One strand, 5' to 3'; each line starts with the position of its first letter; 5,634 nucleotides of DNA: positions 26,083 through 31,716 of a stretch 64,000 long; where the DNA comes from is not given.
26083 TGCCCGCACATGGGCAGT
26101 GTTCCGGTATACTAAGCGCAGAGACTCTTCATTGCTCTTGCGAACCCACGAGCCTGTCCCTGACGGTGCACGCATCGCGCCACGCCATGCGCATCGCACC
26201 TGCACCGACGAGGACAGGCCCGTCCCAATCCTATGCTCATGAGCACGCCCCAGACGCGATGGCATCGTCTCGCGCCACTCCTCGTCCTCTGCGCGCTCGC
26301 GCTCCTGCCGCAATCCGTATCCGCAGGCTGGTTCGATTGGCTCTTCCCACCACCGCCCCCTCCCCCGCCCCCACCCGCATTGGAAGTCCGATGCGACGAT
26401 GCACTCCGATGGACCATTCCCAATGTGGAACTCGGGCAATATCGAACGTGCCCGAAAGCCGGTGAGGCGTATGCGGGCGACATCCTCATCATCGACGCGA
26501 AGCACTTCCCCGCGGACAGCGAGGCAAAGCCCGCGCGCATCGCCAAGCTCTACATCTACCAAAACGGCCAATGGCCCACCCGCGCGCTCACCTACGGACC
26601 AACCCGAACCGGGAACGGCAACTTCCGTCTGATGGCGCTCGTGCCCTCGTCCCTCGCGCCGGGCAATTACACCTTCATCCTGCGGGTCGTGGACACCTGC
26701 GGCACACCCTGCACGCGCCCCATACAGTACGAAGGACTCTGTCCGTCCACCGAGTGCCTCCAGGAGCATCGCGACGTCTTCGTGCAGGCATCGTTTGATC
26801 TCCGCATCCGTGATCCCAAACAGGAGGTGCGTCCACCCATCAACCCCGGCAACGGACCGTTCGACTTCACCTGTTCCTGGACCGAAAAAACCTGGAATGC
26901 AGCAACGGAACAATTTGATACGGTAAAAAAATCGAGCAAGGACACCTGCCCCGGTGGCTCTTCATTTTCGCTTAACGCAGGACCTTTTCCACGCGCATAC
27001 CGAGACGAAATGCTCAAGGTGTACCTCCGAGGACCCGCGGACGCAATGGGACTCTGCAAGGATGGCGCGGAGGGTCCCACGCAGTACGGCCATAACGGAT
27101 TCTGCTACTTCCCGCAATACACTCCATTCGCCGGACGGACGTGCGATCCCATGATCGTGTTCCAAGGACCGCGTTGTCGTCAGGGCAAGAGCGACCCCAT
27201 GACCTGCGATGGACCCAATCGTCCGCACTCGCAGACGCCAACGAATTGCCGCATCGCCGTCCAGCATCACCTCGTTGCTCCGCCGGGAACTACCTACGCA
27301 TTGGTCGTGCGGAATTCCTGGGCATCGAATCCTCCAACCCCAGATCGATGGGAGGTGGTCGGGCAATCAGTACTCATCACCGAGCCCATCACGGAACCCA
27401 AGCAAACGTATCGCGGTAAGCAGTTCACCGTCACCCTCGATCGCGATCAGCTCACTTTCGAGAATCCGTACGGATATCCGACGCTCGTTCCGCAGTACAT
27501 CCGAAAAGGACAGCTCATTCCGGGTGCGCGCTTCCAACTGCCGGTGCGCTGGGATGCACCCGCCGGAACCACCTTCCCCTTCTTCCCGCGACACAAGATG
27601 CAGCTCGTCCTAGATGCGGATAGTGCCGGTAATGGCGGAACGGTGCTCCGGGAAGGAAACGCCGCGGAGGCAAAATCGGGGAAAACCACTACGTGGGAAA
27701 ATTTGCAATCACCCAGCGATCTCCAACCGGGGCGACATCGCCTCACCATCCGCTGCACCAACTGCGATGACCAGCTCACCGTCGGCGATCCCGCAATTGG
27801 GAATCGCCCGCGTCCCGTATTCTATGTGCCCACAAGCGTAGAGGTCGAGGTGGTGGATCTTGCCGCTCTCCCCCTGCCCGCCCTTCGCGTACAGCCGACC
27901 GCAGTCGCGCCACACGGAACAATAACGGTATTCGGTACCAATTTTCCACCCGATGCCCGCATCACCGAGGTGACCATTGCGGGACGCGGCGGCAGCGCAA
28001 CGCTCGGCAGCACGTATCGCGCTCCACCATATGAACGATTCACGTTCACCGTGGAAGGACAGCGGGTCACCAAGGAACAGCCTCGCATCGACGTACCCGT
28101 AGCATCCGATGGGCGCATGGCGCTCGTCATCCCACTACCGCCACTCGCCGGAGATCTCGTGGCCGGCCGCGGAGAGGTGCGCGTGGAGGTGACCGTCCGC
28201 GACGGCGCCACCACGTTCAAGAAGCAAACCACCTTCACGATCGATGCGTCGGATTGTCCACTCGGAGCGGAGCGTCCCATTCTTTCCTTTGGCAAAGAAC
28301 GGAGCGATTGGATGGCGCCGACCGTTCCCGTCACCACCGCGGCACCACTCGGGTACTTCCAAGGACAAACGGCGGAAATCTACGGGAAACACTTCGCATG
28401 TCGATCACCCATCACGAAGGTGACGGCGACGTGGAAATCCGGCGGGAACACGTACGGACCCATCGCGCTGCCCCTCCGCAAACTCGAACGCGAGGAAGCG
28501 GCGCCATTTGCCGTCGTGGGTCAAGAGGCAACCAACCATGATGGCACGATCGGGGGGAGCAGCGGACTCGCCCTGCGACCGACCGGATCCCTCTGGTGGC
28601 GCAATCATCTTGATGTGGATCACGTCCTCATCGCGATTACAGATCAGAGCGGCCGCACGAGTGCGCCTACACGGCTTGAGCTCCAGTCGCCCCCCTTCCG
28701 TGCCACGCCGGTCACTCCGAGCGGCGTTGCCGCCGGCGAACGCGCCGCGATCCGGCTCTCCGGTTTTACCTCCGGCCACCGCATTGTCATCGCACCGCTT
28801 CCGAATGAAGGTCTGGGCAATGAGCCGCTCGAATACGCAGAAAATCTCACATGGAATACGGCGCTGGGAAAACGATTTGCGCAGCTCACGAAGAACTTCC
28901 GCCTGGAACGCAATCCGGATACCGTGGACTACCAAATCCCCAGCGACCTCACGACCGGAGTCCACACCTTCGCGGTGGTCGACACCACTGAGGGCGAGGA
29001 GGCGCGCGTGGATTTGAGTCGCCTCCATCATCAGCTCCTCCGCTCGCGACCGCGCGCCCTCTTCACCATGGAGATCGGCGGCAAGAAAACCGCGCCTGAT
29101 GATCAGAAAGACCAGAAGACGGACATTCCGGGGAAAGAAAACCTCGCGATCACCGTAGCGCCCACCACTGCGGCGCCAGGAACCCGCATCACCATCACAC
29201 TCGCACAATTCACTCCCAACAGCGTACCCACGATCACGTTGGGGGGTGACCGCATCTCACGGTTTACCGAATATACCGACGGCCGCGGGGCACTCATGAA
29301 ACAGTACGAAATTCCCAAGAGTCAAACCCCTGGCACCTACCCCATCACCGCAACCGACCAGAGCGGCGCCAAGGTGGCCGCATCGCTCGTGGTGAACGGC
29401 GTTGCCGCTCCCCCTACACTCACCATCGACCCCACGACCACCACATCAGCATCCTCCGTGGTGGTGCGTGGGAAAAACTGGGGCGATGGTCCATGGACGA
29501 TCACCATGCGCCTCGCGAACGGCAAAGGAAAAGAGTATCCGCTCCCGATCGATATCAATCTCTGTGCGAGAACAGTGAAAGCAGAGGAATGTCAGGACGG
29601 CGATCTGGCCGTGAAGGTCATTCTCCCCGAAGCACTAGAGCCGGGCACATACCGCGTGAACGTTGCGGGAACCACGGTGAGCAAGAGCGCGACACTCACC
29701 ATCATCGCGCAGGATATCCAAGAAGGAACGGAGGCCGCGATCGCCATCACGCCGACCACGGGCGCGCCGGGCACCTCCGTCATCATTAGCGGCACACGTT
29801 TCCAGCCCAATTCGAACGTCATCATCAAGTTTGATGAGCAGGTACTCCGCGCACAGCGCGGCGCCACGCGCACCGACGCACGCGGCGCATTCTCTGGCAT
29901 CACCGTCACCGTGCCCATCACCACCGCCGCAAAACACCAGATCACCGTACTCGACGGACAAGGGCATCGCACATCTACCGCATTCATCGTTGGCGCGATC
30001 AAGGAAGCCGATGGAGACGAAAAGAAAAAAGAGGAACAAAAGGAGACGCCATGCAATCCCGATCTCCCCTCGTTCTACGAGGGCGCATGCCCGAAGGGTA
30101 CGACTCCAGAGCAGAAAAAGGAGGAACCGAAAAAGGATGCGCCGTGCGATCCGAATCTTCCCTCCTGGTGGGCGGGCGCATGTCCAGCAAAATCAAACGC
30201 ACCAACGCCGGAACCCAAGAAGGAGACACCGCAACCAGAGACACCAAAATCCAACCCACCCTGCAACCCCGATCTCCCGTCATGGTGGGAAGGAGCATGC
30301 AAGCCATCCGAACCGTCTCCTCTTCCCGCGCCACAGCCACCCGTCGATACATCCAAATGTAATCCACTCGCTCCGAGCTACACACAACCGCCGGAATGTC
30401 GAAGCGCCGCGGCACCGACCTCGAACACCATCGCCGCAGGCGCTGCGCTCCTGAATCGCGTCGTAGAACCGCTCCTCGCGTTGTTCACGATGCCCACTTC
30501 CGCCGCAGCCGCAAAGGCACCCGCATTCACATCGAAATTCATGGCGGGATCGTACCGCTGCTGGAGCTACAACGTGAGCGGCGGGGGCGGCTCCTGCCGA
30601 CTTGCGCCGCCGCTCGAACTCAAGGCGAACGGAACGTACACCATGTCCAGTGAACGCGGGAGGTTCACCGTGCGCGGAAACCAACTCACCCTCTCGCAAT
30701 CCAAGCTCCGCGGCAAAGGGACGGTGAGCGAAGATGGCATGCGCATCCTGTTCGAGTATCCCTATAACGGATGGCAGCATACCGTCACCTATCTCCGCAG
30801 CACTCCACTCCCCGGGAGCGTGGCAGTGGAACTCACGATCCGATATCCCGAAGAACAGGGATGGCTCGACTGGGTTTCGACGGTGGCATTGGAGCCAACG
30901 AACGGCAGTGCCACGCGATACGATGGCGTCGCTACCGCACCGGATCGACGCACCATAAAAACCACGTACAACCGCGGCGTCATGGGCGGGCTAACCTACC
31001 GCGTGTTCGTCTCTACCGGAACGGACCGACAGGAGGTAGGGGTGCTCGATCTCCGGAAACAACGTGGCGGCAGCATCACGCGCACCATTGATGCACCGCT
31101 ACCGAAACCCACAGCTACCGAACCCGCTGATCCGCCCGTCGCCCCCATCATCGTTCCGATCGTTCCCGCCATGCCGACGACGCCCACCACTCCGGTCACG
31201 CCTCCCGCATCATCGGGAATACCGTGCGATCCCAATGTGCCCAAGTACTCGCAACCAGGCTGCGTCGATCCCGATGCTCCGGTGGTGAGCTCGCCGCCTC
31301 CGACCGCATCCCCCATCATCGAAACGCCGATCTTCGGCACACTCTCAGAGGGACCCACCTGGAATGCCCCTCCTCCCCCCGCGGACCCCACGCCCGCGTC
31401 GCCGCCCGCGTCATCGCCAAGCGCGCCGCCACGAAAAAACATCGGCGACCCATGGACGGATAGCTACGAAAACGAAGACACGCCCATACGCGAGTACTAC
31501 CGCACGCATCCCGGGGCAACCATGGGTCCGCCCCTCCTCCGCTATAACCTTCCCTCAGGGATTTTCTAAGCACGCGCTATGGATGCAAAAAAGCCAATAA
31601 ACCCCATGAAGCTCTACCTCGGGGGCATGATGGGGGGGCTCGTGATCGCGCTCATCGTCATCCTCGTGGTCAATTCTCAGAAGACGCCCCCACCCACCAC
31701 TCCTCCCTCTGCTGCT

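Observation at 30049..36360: Novel Cys-bracketed repeat C-x-P-x-[LIV]-P-x-[YW]-[WY]-Q-x-G-C, 12 copies in the stalks of two giant IPT/TIG surface proteins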

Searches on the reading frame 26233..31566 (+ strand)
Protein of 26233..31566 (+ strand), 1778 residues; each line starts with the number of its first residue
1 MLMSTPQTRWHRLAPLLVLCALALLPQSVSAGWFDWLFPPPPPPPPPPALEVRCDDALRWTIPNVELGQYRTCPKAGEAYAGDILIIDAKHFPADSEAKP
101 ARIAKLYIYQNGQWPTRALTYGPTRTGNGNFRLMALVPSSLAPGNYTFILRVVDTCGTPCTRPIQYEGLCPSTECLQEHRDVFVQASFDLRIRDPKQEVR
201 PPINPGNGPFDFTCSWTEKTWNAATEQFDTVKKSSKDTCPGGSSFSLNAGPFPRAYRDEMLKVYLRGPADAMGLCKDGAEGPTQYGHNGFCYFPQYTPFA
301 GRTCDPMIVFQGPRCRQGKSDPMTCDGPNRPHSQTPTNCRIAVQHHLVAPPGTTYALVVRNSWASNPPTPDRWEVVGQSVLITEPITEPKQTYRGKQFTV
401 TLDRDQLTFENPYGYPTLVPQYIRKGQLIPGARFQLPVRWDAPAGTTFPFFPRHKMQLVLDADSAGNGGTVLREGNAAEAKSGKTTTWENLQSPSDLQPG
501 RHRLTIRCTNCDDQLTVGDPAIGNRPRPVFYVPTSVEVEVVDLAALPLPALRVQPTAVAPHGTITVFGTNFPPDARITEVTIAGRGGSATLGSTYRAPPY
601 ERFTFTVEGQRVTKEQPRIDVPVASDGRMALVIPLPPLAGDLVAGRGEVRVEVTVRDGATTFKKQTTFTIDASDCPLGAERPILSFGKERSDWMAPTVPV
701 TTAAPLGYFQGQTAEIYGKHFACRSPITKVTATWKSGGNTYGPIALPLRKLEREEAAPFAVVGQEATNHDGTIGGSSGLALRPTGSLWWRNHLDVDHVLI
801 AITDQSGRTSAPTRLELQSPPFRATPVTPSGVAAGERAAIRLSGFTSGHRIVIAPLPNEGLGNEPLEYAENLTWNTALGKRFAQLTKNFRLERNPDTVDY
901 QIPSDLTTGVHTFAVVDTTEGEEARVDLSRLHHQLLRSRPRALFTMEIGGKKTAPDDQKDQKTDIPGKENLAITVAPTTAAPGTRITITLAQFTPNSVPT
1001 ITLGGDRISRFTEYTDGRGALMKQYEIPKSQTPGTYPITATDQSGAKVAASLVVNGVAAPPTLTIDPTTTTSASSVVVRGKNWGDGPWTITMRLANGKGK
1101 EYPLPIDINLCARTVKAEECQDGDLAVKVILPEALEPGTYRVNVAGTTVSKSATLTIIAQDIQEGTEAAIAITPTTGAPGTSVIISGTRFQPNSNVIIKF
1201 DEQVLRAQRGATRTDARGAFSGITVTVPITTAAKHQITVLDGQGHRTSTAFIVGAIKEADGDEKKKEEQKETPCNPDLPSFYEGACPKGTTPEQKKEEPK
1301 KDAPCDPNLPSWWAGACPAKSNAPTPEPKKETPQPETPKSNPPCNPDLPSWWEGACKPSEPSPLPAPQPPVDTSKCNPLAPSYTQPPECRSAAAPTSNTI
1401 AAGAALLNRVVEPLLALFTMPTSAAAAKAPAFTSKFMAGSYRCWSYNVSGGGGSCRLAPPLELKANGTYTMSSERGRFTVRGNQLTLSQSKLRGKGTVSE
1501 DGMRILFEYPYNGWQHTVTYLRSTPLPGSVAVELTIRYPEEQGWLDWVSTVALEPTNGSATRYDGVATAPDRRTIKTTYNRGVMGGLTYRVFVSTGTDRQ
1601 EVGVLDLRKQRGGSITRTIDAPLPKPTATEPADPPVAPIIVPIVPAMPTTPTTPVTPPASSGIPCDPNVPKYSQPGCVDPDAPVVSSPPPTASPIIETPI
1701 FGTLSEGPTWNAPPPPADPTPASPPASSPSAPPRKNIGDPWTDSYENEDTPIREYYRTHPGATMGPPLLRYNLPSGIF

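Call 4: search_protein_families(library=pfam, proteins=[window:26233-31566:+], max_evalue=0.1)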
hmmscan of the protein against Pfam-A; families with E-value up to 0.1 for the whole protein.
window:26233-31566:+ (1778 aa): 7 families
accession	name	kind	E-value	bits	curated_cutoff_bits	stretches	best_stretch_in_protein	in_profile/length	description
PF01833.30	TIG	-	7.9e-06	26.2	20.9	1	1171-1243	5-72/84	IPT/TIG domain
PF21226.3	MalQ_N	-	3.7e-05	24.5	24.1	0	457-510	28-80/91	MalQ N-terminal beta sandwich domain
PF19077.6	Big_13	-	0.00087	20.2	27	0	123-158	56-89/102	Bacterial Ig-like domain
PF15418.12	DUF4625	-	0.00095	19.9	27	0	134-158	96-120/131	Domain of unknown function (DUF4625)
PF14734.12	DUF4469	-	0.058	13.8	22.6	0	128-151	61-84/101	Domain of unknown function (DUF4469) with IG-like fold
PF03633.20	Glyco_hydro_65C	-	0.061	13.5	22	0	391-414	25-48/62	Glycosyl hydrolase family 65, C-terminal domain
PF01835.25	MG2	-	0.088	13.6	32.8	0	1001-1046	41-88/96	MG2 domain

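Call 5: search_protein_families(library=ncbifam, proteins=[window:26233-31566:+], max_evalue=0.1)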
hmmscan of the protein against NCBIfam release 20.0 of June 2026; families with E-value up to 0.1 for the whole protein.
window:26233-31566:+ (1778 aa): 2 families
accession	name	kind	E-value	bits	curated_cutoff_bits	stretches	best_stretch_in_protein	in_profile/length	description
NF058592.1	GxPGS_dom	subfamily_domain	6.1e-09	35.8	45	1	1172-1221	3-48/65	PGS family Ig-like domain-containing protein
NF058648.1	ECF_sub_HI1622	equivalog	0.004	17.2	100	1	1208-1272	53-113/180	NikL family nickel/cobalt ECF transporter subunit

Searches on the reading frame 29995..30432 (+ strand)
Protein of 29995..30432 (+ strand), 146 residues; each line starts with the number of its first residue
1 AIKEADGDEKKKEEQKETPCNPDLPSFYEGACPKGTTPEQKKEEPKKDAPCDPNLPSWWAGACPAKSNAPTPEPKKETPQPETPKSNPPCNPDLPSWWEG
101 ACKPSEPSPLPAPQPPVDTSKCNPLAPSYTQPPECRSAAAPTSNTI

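Call 10: search_protein_families(library=pfam, proteins=[window:29995-30432:+], max_evalue=10)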
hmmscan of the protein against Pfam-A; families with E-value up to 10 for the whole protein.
window:29995-30432:+ (146 aa): 0 families

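Call 11: search_protein_families(library=ncbifam, proteins=[window:29995-30432:+], max_evalue=10)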
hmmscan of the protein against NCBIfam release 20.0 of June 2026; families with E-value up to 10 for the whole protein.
window:29995-30432:+ (146 aa): 0 families
